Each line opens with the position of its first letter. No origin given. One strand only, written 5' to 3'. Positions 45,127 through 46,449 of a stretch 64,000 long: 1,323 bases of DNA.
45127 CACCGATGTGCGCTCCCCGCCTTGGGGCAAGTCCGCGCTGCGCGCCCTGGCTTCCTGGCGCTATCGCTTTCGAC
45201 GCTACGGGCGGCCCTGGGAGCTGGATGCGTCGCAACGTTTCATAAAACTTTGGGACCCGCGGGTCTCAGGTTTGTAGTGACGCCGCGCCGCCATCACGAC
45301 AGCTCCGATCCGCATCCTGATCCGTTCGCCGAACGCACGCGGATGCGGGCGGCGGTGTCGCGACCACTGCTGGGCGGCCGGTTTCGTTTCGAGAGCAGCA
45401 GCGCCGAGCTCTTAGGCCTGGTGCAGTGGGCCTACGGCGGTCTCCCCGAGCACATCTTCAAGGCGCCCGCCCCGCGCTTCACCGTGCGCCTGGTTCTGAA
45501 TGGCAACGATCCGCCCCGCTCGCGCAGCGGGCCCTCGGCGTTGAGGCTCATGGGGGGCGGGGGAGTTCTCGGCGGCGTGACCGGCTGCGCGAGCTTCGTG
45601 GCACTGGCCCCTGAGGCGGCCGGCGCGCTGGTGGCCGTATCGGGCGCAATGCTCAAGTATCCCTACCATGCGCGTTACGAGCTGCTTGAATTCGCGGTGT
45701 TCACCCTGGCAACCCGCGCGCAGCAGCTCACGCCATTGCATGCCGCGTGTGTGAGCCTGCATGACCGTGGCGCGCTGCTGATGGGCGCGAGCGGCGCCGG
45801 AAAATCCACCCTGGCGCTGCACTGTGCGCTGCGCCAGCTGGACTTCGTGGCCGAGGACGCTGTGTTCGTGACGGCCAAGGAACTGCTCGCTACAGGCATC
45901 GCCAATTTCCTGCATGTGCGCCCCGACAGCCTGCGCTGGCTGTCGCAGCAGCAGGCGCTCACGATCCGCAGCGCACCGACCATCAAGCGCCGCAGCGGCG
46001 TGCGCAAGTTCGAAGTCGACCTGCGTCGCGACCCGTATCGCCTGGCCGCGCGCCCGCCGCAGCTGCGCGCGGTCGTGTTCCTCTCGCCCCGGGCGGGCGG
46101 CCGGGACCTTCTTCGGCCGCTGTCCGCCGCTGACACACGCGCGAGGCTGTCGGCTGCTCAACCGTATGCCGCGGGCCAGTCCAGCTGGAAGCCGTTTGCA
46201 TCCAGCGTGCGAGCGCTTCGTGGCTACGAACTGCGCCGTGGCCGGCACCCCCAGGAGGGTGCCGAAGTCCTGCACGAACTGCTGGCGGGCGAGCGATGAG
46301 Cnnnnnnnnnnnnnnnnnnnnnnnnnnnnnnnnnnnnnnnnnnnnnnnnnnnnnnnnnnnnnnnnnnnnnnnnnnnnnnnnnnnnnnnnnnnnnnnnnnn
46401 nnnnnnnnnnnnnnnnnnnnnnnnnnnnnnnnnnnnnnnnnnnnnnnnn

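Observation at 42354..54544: Orphan ~12-kb cluster: three class-B radical SAM enzymes, three methyltransferases, HprK-like protein, fused dehydrogenase, flavin-reductase-like protein and a 495-aa unknown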

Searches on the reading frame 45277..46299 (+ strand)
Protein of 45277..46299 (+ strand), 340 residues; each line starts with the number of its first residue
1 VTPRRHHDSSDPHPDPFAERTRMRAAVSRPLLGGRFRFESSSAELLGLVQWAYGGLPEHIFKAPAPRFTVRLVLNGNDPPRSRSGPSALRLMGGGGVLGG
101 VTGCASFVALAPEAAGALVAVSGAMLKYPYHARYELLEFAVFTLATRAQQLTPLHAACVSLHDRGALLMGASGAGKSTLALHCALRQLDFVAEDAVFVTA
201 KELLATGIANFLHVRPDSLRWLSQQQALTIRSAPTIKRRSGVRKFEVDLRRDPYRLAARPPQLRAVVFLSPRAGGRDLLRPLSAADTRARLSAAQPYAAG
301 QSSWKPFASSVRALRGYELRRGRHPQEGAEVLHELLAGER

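Call 22: search_protein_families(library=pfam, proteins=[window:45277-46299:+], max_evalue=1)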
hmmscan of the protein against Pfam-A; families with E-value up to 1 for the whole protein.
window:45277-46299:+ (340 aa): 11 families
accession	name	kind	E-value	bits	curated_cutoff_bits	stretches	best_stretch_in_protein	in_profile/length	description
PF07475.17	Hpr_kinase_C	-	2.5e-07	30.8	33.3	1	152-201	7-56/171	HPr Serine kinase C-terminal domain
PF13555.12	AAA_29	-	0.0019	18.3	27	1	158-179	16-38/61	P-loop containing region of AAA domain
PF03193.22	RsgA_GTPase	-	0.0042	17.4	30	1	132-180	77-123/174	RsgA GTPase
PF13191.12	AAA_16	-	0.0044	18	32.6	1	145-188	3-48/167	AAA ATPase domain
PF06745.19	ATPase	-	0.0052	16.6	26.6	1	164-212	20-68/231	KaiC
PF13481.12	AAA_25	-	0.011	15.9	27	1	166-185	36-55/195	AAA domain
PF13671.12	AAA_33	-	0.02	15.7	27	1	167-231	3-68/143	AAA domain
PF01293.25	PEPCK_ATP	-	0.03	13.5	26.5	1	139-181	184-228/465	Phosphoenolpyruvate carboxykinase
PF00005.33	ABC_tran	-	0.084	13.9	25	1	167-182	15-30/137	ABC transporter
PF13521.12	AAA_28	-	0.12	13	27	1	167-207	3-43/164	AAA domain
PF20720.3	nSTAND3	-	0.13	12.4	27.2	1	165-189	19-43/155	Novel STAND NTPase 3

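Call 37: search_solved_structures(query=window:45277-46299:+, max_evalue=1)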
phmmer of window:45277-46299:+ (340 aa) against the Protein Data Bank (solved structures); distinct sequences matched with E-value up to 1: 5.
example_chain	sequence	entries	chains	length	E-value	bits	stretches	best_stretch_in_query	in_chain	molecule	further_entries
1jb1_A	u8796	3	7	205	0.041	16.4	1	149-201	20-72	HPRK PROTEIN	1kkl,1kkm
2qmh_A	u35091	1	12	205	0.043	16.4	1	149-201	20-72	HPr kinase/phosphorylase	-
1ko7_A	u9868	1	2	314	0.047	16.3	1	147-199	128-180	Hpr kinase/phosphatase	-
1knx_A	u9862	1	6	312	0.6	12.6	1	148-198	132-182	Probable HPr(Ser) kinase/phosphatase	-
6ne2_B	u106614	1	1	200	0.81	12.2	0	145-206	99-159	Designed repeat protein binder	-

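Call 50: find_homologous_proteins(query=window:45277-46299:+, max_evalue=0.001)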
Query window:45277-46299:+ (340 aa): 1989 proteins with E <= 0.001 among 8000 candidates; the best 120 are listed.
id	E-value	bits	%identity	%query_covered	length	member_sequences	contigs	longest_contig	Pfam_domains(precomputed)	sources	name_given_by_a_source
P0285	6.5e-218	741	99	100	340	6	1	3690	PF07475.18,PF27840.1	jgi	jgi:hypothetical protein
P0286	5.3e-183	626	84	100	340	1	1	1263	PF07475.18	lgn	-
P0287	7.8e-183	625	85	99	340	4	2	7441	PF07475.18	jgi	jgi:hypothetical protein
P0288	2.0e-179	614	84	100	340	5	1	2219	PF07475.18,PF27840.1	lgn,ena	-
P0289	1.7e-171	588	81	100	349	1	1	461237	PF07475.18,PF27840.1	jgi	jgi:hypothetical protein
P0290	4.3e-167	574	79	100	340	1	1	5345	PF07475.18,PF27840.1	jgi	jgi:hypothetical protein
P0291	6.8e-166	570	79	100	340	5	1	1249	PF07475.18,PF27840.1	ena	-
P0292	1.7e-147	509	72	96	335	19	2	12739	PF07475.18,PF27840.1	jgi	-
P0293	7.7e-145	500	71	97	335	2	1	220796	PF07475.18,PF27840.1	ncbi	-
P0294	3.1e-144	498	71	96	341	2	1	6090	PF07475.18,PF27840.1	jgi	jgi:hypothetical protein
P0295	1.0e-142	493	71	99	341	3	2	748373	PF07475.18,PF27840.1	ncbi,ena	-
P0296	8.9e-142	490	72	98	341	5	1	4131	PF07475.18,PF27840.1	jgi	jgi:hypothetical protein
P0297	1.4e-141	490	70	98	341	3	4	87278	PF07475.18,PF27840.1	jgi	jgi:hypothetical protein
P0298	6.6e-141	487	71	96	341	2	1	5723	PF07475.18,PF27840.1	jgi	jgi:hypothetical protein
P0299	6.5e-140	484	69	100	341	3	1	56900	-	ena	-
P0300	6.7e-140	484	72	94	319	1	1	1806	PF07475.18,PF27840.1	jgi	jgi:hypothetical protein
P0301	7.9e-140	484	73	92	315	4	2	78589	PF07475.18,PF27840.1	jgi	jgi:hypothetical protein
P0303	8.3e-139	481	74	91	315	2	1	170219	PF07475.18,PF27840.1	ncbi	ncbi:MAG TPA: hypothetical protein VIY90_21410 [Steroidobacteraceae bacterium]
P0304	1.0e-138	480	69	99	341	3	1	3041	PF07475.18,PF27840.1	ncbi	-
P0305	6.1e-138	478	73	92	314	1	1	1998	PF07475.18,PF27840.1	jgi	jgi:hypothetical protein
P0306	8.1e-138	477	73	92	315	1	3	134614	PF07475.18,PF27840.1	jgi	jgi:hypothetical protein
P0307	9.8e-138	477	71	97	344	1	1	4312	PF07475.18,PF27840.1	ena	-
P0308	8.2e-137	474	74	91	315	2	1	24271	PF07475.18,PF27840.1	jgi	jgi:hypothetical protein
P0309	1.4e-136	473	73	93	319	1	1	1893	PF07475.18,PF27840.1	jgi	jgi:hypothetical protein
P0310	1.7e-136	473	68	98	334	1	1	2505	PF07475.18,PF27840.1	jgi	jgi:hypothetical protein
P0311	9.1e-136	471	72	93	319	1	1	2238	PF07475.18,PF27840.1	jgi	jgi:hypothetical protein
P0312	9.5e-136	471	68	96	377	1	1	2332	PF07475.18,PF27840.1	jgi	jgi:HPr Serine kinase C-terminal domain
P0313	1.8e-135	470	71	94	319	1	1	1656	PF07475.18,PF27840.1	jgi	-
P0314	4.4e-135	468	66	96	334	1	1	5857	PF07475.18,PF27840.1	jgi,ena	-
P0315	2.4e-134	466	72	93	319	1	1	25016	PF07475.18,PF27840.1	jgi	jgi:hypothetical protein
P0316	5.9e-134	465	68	96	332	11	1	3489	PF07475.18,PF27840.1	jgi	jgi:hypothetical protein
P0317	7.7e-134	464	70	92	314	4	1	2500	PF07475.18,PF27840.1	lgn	-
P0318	1.1e-133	464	68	96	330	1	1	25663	PF07475.18,PF27840.1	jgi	jgi:hypothetical protein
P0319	1.2e-133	464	67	96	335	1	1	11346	PF07475.18,PF27840.1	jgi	jgi:hypothetical protein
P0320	4.0e-133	462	71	91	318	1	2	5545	PF07475.18,PF27840.1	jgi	jgi:hypothetical protein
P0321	3.1e-132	459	73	92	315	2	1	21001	PF07475.18,PF27840.1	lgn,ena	-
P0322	3.9e-132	459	70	94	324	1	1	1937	PF07475.18,PF27840.1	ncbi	-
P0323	4.4e-132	458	67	98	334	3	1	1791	PF07475.18,PF27840.1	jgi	jgi:hypothetical protein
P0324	8.6e-131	454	66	97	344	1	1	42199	PF07475.18,PF27840.1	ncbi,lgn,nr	ncbi:MAG TPA: hypothetical protein VGV09_18770 [Steroidobacteraceae bacterium]|nr:hypothetical prote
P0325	2.6e-130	453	67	97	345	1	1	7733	PF07475.18,PF27840.1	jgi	jgi:hypothetical protein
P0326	2.6e-130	453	66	97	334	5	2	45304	PF07475.18,PF27840.1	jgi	jgi:hypothetical protein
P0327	7.8e-130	451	67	97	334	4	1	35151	PF07475.18,PF27840.1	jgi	jgi:hypothetical protein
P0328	1.2e-129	450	66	96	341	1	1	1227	PF07475.18,PF27840.1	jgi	jgi:hypothetical protein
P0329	9.6e-129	447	66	96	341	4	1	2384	PF07475.18,PF27840.1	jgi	jgi:hypothetical protein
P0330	1.4e-128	447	65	99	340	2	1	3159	PF07475.18,PF27840.1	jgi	jgi:hypothetical protein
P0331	2.2e-128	446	65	96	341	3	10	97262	PF07475.18,PF27840.1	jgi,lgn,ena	-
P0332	2.8e-128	446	69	91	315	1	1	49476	PF07475.18,PF27840.1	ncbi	-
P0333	1.1e-126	441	68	92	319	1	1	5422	PF07475.18,PF27840.1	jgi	jgi:hypothetical protein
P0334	2.8e-124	433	63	99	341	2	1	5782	PF07475.18,PF27840.1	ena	-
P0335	3.3e-123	429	65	92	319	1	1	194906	PF07475.18,PF27840.1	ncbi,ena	-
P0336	9.4e-121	421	63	94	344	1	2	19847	PF07475.18,PF27840.1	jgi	jgi:HPr Serine kinase C-terminal domain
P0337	2.0e-107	377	57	99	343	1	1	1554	PF07475.18,PF27840.1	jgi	-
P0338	3.2e-105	370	56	96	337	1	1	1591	PF07475.18,PF27840.1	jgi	jgi:hypothetical protein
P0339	4.1e-105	370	55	100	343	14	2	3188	PF07475.18,PF27840.1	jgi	jgi:energy-coupling factor transporter ATP-binding protein EcfA2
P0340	4.8e-105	370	55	99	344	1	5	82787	PF27840.1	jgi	jgi:hypothetical protein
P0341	7.7e-105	369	56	99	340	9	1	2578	PF07475.18,PF27840.1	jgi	jgi:hypothetical protein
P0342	1.5e-104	368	57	95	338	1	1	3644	PF07475.18,PF27840.1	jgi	jgi:hypothetical protein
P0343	1.7e-104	368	56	99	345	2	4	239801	PF07475.18,PF27840.1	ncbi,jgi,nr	ncbi:MAG: hypothetical protein QOF32_971 [Gammaproteobacteria bacterium]|jgi:energy-coupling factor 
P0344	2.7e-104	367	55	98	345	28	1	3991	PF07475.18,PF27840.1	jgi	jgi:hypothetical protein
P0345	3.4e-104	367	58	96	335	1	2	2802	PF07475.18,PF27840.1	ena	-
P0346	3.6e-104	367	56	96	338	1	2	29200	PF07475.18,PF27840.1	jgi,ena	jgi:hypothetical protein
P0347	3.9e-104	367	58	96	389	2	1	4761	PF07475.18,PF27840.1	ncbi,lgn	-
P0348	4.3e-104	366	55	99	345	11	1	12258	PF07475.18,PF27840.1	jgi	jgi:energy-coupling factor transporter ATP-binding protein EcfA2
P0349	4.7e-104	366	54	99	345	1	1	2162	PF27840.1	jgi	jgi:hypothetical protein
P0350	7.1e-104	366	55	99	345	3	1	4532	PF07475.18,PF27840.1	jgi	jgi:hypothetical protein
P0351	8.5e-104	366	57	96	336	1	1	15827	PF07475.18,PF27840.1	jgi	-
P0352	8.8e-104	365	55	99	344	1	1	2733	PF27840.1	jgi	jgi:hypothetical protein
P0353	8.9e-104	365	71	70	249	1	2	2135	PF07475.18,PF27840.1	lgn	-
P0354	9.5e-104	365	57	98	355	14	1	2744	PF07475.18,PF27840.1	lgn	-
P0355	1.1e-103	365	57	98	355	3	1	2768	PF07475.18,PF27840.1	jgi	jgi:hypothetical protein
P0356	1.2e-103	365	55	98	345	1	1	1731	PF07475.18,PF27840.1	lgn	-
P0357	1.4e-103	365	56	97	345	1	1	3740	PF07475.18,PF27840.1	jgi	jgi:hypothetical protein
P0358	1.6e-103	365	56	95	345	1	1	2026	PF07475.18,PF27840.1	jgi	jgi:hypothetical protein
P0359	1.9e-103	364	54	99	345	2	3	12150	PF27840.1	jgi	jgi:hypothetical protein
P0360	2.5e-103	364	56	99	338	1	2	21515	PF27840.1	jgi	jgi:hypothetical protein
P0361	2.6e-103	364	54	99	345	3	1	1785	PF07475.18,PF27840.1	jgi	-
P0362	2.6e-103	364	55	99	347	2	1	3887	PF27840.1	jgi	jgi:hypothetical protein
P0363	3.6e-103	363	55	98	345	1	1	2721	PF07475.18,PF27840.1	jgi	jgi:energy-coupling factor transporter ATP-binding protein EcfA2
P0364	4.7e-103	363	55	99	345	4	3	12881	PF07475.18,PF27840.1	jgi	jgi:hypothetical protein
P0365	6.4e-103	363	54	99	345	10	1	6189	PF07475.18,PF27840.1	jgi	jgi:hypothetical protein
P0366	1.2e-102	362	54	96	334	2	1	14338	PF07475.18,PF27840.1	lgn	-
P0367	1.7e-102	361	55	99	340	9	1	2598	PF07475.18,PF27840.1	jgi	jgi:hypothetical protein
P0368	2.2e-102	361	55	99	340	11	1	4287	PF07475.18,PF27840.1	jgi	jgi:energy-coupling factor transporter ATP-binding protein EcfA2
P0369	2.2e-102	361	54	99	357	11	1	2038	PF27840.1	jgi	jgi:hypothetical protein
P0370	2.2e-102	361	55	100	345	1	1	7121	PF07475.18,PF27840.1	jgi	jgi:hypothetical protein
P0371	2.5e-102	361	56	95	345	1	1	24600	PF07475.18,PF27840.1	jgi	jgi:hypothetical protein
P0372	3.0e-102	360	53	99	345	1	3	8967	PF27840.1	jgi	jgi:hypothetical protein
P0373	3.1e-102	360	54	99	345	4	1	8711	PF07475.18,PF27840.1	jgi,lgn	jgi:hypothetical protein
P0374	3.3e-102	360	54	98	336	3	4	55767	PF27840.1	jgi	jgi:hypothetical protein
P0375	3.3e-102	360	55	99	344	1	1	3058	PF27840.1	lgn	-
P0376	3.4e-102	360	54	99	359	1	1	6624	PF27840.1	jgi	jgi:energy-coupling factor transporter ATP-binding protein EcfA2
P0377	3.6e-102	360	54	96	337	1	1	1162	PF07475.18,PF27840.1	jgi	jgi:hypothetical protein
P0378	3.6e-102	360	55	98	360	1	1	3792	PF27840.1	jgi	jgi:hypothetical protein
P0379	3.6e-102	360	54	99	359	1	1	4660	PF07475.18,PF27840.1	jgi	jgi:energy-coupling factor transporter ATP-binding protein EcfA2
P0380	3.7e-102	360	54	99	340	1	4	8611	PF07475.18,PF27840.1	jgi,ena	jgi:energy-coupling factor transporter ATP-binding protein EcfA2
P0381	3.7e-102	360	55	99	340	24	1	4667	PF07475.18,PF27840.1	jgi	jgi:hypothetical protein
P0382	3.8e-102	360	54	100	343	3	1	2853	PF07475.18,PF27840.1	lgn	-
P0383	4.5e-102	360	54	99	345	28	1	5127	PF27840.1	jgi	-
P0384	4.8e-102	360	53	99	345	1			PF27840.1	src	-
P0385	4.8e-102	360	54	99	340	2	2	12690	PF27840.1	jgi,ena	-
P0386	5.1e-102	360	54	99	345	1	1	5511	PF27840.1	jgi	jgi:hypothetical protein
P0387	5.2e-102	360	55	96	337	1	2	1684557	PF07475.18,PF27840.1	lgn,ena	-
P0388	5.3e-102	360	56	100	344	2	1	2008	PF27840.1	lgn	-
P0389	6.9e-102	359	55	96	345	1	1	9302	PF27840.1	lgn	-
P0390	7.6e-102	359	55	96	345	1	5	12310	PF27840.1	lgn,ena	-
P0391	9.2e-102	359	56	96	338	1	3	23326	PF07475.18,PF27840.1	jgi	jgi:hypothetical protein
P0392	1.3e-101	358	54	100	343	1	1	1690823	PF07475.18,PF27840.1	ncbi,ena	-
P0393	1.7e-101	358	55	96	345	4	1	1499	PF07475.18,PF27840.1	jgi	-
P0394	1.9e-101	358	55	99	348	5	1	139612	PF27840.1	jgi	jgi:hypothetical protein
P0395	2.0e-101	358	54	99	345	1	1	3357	PF27840.1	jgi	jgi:hypothetical protein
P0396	2.1e-101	358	54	99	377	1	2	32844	PF13671.13,PF27840.1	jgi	jgi:hypothetical protein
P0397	2.1e-101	358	53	99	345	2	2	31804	PF27840.1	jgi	jgi:hypothetical protein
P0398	2.5e-101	357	54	100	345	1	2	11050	PF07475.18,PF27840.1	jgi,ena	jgi:hypothetical protein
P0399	2.8e-101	357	54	99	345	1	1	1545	PF27840.1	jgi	-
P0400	3.0e-101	357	53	99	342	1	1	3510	PF27840.1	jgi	jgi:hypothetical protein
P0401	3.1e-101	357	54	97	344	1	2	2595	PF07475.18,PF27840.1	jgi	jgi:hypothetical protein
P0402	3.1e-101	357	55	96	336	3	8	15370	PF27840.1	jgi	jgi:hypothetical protein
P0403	3.3e-101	357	55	99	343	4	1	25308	PF27840.1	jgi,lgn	jgi:hypothetical protein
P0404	3.8e-101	357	54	99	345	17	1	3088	PF07475.18,PF27840.1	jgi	jgi:hypothetical protein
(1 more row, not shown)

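Call 60: predict_structure(alignment_id=A3)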
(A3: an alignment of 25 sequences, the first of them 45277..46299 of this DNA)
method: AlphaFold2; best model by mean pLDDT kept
length: 340 residues; sequences in the alignment: 25
mean_pLDDT: 85.6   pTM: 0.84
mean pLDDT of the five models: 85.6, 85.5, 84.7, 83.8, 77.5
residues with pLDDT >= 90: 190; 70-90: 107; 50-70: 28; < 50: 15
segments of 3 or more residues with pLDDT < 50: 1-12
pLDDT, mean of each block of 10 residues (from residue 1): 40 54 76 93 91 89 86 75 69 62 80 88 87 91 90 94 95 90 96 93 91 94 94 91 92 89 96 89 93 86 87 91 94 86
secondary structure, 60 per line:
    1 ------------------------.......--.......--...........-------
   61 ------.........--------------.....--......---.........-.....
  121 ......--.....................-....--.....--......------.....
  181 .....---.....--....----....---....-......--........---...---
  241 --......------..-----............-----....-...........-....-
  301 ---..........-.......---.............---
elements in order: E25-31 E34-40 H43-53 E67-75 E90-94 E97-102 E106-111 E116-122 H123-126 H129-149 E151-154 E157-161 E164-169 H176-185 E189-193 E196-199 E204-207 E211-214 H216-221 H224-231 E235-237 E243-248 E262-273 E279-282 H284-294 H296-299 H304-313 E315-321 H325-337

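Call 63: fold_search(model_id=the predicted structure, library=pdb)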
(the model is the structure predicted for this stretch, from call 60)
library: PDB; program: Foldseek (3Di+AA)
matches with E <= 10: 233; with E <= 0.001: 55
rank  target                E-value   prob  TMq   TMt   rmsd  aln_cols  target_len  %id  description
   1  6asn                  5.9e-09  1.00  0.52  0.36   7.4       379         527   12  E. coli phosphoenolpyruvate carboxykinase K212I F216V mutant bound to methanesulfonate (released 2018-08-29)
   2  2pc9_C                8.4e-09  1.00  0.50  0.35   7.6       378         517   14  Crystal Structure Of ATP-Dependent Phosphoenolpyruvate Carboxykinase From Thermus thermophilus HB8 (released 2007-10-02)
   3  2pc9_A                1.4e-08  1.00  0.52  0.37   6.7       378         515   15  Crystal Structure Of ATP-Dependent Phosphoenolpyruvate Carboxykinase From Thermus thermophilus HB8 (released 2007-10-02)
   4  1j3b_A                1.6e-08  1.00  0.49  0.35   7.0       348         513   15  Crystal structure of ATP-dependent phosphoenolpyruvate carboxykinase from Thermus thermophilus HB8 (released 2003-02-11)
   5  2pc9_D                1.8e-08  1.00  0.53  0.37   7.2       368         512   14  Crystal Structure Of ATP-Dependent Phosphoenolpyruvate Carboxykinase From Thermus thermophilus HB8 (released 2007-10-02)
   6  6at3_A                2.8e-08  1.00  0.52  0.36   7.2       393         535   12  E. coli phosphoenolpyruvate carboxykinase Y207F mutant bound to thiosulfate and oxaloacetate (released 2018-08-29)
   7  1xkv_B                2.9e-08  1.00  0.53  0.37   6.8       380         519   14  Crystal Structure Of ATP-Dependent Phosphoenolpyruvate Carboxykinase From Thermus thermophilus HB8 (released 2005-10-11)
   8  1j3b_B                2.9e-08  1.00  0.52  0.37   6.9       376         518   14  Crystal structure of ATP-dependent phosphoenolpyruvate carboxykinase from Thermus thermophilus HB8 (released 2003-02-11)
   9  1oen                  3.1e-08  1.00  0.51  0.36   7.2       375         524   12  PHOSPHOENOLPYRUVATE CARBOXYKINASE (released 1996-11-08)
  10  1xkv_A                3.5e-08  1.00  0.49  0.35   7.0       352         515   14  Crystal Structure Of ATP-Dependent Phosphoenolpyruvate Carboxykinase From Thermus thermophilus HB8 (released 2005-10-11)
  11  1aq2                  3.7e-08  1.00  0.51  0.35   7.0       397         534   12  PHOSPHOENOLPYRUVATE CARBOXYKINASE (released 1998-10-14)
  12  6at4_B                4.2e-08  1.00  0.52  0.36   7.1       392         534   12  E. coli phosphoenolpyruvate carboxykinase bound to thiosulfate (released 2018-08-29)
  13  1ygg                  4.7e-08  1.00  0.51  0.35   6.8       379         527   11  Crystal structure of phosphoenolpyruvate carboxykinase from Actinobacillus succinogenes (released 2005-06-28)
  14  1ayl                  5.0e-08  1.00  0.53  0.36   6.8       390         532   12  PHOSPHOENOLPYRUVATE CARBOXYKINASE (released 1997-01-11)
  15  9a4u_A                6.0e-08  1.00  0.51  0.35   8.4       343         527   11  Integrative model of PCKA-QOX2 by crosslinking MS and deep learning (released 2024-09-18)
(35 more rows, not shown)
